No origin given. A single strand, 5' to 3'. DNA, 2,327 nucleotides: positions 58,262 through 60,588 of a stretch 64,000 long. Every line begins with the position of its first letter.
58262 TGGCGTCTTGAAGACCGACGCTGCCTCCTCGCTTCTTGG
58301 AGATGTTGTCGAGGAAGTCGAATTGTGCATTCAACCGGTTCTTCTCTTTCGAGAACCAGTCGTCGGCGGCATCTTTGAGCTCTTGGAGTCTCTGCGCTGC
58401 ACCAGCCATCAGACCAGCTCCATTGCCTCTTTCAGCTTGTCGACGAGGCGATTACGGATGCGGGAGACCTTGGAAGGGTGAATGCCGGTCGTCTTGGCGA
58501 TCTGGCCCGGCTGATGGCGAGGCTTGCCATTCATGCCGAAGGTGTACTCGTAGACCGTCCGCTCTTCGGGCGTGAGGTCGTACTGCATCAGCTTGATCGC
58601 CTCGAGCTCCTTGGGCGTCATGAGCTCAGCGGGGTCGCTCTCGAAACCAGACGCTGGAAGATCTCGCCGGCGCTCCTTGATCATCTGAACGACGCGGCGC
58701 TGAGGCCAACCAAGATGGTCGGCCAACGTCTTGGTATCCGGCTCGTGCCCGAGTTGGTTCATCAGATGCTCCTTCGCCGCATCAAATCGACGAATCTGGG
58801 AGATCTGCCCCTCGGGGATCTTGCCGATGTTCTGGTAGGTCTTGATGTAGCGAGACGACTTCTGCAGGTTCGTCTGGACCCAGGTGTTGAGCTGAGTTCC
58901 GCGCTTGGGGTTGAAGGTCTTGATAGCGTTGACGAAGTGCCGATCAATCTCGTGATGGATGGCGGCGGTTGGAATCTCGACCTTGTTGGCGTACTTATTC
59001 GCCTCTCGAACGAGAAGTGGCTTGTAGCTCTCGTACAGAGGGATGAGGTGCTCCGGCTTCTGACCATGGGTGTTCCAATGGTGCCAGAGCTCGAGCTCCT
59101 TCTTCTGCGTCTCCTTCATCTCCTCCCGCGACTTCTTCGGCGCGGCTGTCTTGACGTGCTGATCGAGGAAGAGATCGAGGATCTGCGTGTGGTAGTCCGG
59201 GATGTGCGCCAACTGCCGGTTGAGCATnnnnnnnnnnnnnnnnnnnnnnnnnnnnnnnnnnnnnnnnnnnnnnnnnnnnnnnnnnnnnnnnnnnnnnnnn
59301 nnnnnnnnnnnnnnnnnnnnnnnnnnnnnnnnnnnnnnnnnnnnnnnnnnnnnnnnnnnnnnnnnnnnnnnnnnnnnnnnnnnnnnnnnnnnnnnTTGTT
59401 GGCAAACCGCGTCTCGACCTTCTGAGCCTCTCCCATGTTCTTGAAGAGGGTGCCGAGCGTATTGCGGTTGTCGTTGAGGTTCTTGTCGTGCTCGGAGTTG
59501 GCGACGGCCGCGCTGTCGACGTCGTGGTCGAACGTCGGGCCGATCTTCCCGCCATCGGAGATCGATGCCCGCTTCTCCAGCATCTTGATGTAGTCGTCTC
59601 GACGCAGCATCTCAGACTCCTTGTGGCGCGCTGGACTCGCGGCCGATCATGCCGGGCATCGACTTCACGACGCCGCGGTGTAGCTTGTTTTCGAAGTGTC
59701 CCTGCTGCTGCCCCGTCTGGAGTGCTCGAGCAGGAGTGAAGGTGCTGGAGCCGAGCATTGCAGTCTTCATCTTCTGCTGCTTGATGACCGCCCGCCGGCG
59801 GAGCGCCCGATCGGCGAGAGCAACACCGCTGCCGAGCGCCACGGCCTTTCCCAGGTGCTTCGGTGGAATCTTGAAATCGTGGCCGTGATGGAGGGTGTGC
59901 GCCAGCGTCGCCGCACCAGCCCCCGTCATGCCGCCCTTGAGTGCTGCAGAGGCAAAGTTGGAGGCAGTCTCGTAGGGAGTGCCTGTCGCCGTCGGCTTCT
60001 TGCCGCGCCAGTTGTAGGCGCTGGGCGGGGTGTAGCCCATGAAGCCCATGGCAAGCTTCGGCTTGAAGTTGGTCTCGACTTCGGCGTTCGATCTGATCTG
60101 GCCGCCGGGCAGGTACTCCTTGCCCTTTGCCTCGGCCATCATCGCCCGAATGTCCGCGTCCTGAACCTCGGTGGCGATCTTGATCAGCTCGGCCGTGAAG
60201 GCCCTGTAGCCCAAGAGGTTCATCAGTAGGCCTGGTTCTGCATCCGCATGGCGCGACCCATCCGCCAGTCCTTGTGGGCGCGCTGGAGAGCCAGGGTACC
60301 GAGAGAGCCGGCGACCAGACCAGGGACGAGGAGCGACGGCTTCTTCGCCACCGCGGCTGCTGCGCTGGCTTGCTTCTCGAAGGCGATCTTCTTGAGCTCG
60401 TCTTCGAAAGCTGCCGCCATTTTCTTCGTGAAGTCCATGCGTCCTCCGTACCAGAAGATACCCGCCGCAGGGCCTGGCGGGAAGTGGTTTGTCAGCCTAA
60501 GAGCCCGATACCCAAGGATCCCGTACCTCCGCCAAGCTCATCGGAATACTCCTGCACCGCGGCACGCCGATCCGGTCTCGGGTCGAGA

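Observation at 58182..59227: Phage sigma factor inside the structural operon, translationally coupled to a 75-aa partner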

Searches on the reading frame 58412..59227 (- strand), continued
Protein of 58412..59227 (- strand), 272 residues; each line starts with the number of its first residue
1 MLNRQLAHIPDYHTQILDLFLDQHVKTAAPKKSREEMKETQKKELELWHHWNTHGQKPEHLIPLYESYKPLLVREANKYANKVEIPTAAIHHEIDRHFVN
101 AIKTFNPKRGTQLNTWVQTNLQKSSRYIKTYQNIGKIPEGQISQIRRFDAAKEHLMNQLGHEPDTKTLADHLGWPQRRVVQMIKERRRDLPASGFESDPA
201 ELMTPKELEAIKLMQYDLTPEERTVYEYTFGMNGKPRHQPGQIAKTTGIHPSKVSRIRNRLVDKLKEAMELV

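Call 86: fold_search(model_id=the predicted structure, library=pdb)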
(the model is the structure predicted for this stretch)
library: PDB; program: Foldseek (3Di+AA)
matches with E <= 10: 367; with E <= 0.001: 158
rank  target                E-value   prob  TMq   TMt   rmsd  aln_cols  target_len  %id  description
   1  5ipl_F                1.8e-08  1.00  0.33  0.32  21.9       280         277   18  SigmaS-transcription initiation complex with 4-nt nascent RNA (released 2016-03-30)
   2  9a50_A                2.0e-08  1.00  0.32  0.33  23.1       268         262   17  Integrative model of RPSB-RPOC by crosslinking MS and deep learning (released 2024-09-18)
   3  9a58_A                2.5e-08  1.00  0.32  0.25  20.7       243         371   18  Integrative model of SIGA-RPOC by crosslinking MS and deep learning (released 2024-09-18)
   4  6dcf_F                2.6e-08  1.00  0.29  0.27  24.7       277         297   17  Crystal structure of a Mycobacterium smegmatis transcription initiation complex with Rifampicin-resistant RNA polymera (released 2018-09-05)
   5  6omf_F                2.9e-08  1.00  0.32  0.32  22.1       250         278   19  CryoEM structure of SigmaS-transcription initiation complex with activator Crl (released 2019-08-28)
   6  8x6f_E                5.5e-08  1.00  0.31  0.31  20.8       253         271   18  Cryo-EM structure of Staphylococcus aureus sigA-dependent RNAP-promoter open complex (released 2024-06-05)
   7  8r3m_F                5.8e-08  1.00  0.29  0.27  23.5       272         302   16  Mycobacterium smegnatis RNA polymerase transcription initiation complex with SigmaA, RbpA, HelD N-terminal, CO and PCh (released 2024-10-02)
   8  5e17_F                5.8e-08  1.00  0.29  0.25  24.8       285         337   18  T. thermophilus transcription initiation complex having a RRR discriminator sequence and a nontemplate-strand length c (released 2016-03-09)
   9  7xl3_F                6.8e-08  1.00  0.32  0.31  22.3       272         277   22  Cryo-EM structure of Pseudomonas aeruginosa RNAP sigmaS holoenzyme complexes with transcription factor SutA (open lobe (released 2022-07-27)
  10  6lts_F                6.8e-08  1.00  0.30  0.25  25.1       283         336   18  Crystal structure of Thermus thermophilus transcription initiation complex comprising a truncated sigma finger (released 2020-03-11)
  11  4g7h_F                6.8e-08  1.00  0.29  0.24  25.3       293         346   18  Crystal structure of Thermus thermophilus transcription initiation complex (released 2012-10-31)
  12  5vi5_F                7.9e-08  1.00  0.28  0.25  23.9       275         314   18  Structure of Mycobacterium smegmatis transcription initiation complex with a full transcription bubble (released 2017-07-26)
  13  7vf9_F                8.8e-08  1.00  0.32  0.32  21.8       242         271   22  Cryo-EM structure of Pseudomonas aeruginosa RNAP sigmaS holoenzyme complexes (released 2022-07-27)
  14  9e7y_F                1.1e-07  1.00  0.29  0.26  22.6       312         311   15  De Novo Mycobacterium tuberculosis transcription initiation promoter complex with 7-mer RNA and disordered Beta' Lid e (released 2025-10-01)
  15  5e18_F                1.1e-07  1.00  0.30  0.25  24.8       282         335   18  T. thermophilus transcription initiation complex having a YYY discriminator sequence and a nontemplate-strand length c (released 2016-03-09)
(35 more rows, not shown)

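Call 88: find_related_loci(query=A5, collection=genome_contigs, flank=6000)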
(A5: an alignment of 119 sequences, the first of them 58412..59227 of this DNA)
Query A5 (272 aa) in genome_contigs; peptide patterns used: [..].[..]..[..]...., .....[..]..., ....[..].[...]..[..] (x = any residue, [..] = any of these).
117 stretches matched a pattern; 3 encode a relative of the query (tblastn E <= 1e-3); 3 distinct loci.
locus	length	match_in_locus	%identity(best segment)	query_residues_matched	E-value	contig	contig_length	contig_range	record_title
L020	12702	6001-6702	44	34-267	2e-64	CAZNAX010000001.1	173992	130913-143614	MAG TPA_asm: uncultured Desulfatibacillum sp. isolate binchicken_co234_279 genome assembly, contig: NODE_8_length_173992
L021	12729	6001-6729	28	24-267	4e-33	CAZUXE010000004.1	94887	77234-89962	MAG TPA_asm: uncultured bacterium isolate binchicken_co67_275 genome assembly, contig: NODE_118_length_94887_cov_11.8383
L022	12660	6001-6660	34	37-254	7e-31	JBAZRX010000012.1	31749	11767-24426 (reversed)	MAG: Candidatus Paceibacterota bacterium isolate SO_2017_GW1_159 NODE_6127_length_31749_cov_1.275821_OW334_2017, whole g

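Call 89: find_related_loci(query=A5, collection=viral_contigs, flank=6000)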
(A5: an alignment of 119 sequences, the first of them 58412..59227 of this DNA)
Query A5 (272 aa) in viral_contigs; peptide patterns used: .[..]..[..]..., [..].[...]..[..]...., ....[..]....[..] (x = any residue, [..] = any of these).
124 stretches matched a pattern; 4 encode a relative of the query (tblastn E <= 1e-3); 4 distinct loci.
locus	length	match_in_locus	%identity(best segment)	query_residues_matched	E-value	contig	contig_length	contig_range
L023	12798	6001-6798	60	9-272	2e-103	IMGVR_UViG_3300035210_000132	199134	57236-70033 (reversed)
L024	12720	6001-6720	60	33-272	2e-103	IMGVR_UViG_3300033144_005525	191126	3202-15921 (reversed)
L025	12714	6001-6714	55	35-272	6e-87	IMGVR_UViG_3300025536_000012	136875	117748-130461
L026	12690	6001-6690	34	41-265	5e-39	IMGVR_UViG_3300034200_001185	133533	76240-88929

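Call 99: search_protein_families(library=pfam, proteins=[L026:6702-8132:+, L022:6711-8609:+], max_evalue=0.1)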
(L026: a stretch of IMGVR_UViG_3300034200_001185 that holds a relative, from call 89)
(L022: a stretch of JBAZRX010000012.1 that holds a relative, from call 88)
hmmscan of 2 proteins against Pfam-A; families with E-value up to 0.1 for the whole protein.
L026:6702-8132:+ (477 aa): 0 families

L022:6711-8609:+ (633 aa): 1 family
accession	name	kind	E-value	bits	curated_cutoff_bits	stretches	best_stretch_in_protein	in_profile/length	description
PF01780.25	Ribosomal_L37ae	-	0.046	14.3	21.9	1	214-270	20-76/85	Ribosomal L37ae protein family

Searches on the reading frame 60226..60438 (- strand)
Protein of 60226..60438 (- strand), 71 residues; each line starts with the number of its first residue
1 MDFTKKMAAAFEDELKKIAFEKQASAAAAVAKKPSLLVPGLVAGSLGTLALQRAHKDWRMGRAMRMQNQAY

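Call 6: search_protein_families(library=pfam, proteins=[window:60226-60438:-], max_evalue=1)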
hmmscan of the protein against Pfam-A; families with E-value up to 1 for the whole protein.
window:60226-60438:- (71 aa): 0 families

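Call 7: search_protein_families(library=phrogs, proteins=[window:60226-60438:-], max_evalue=0.1)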
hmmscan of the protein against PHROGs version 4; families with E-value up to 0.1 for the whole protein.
window:60226-60438:- (71 aa): 0 families
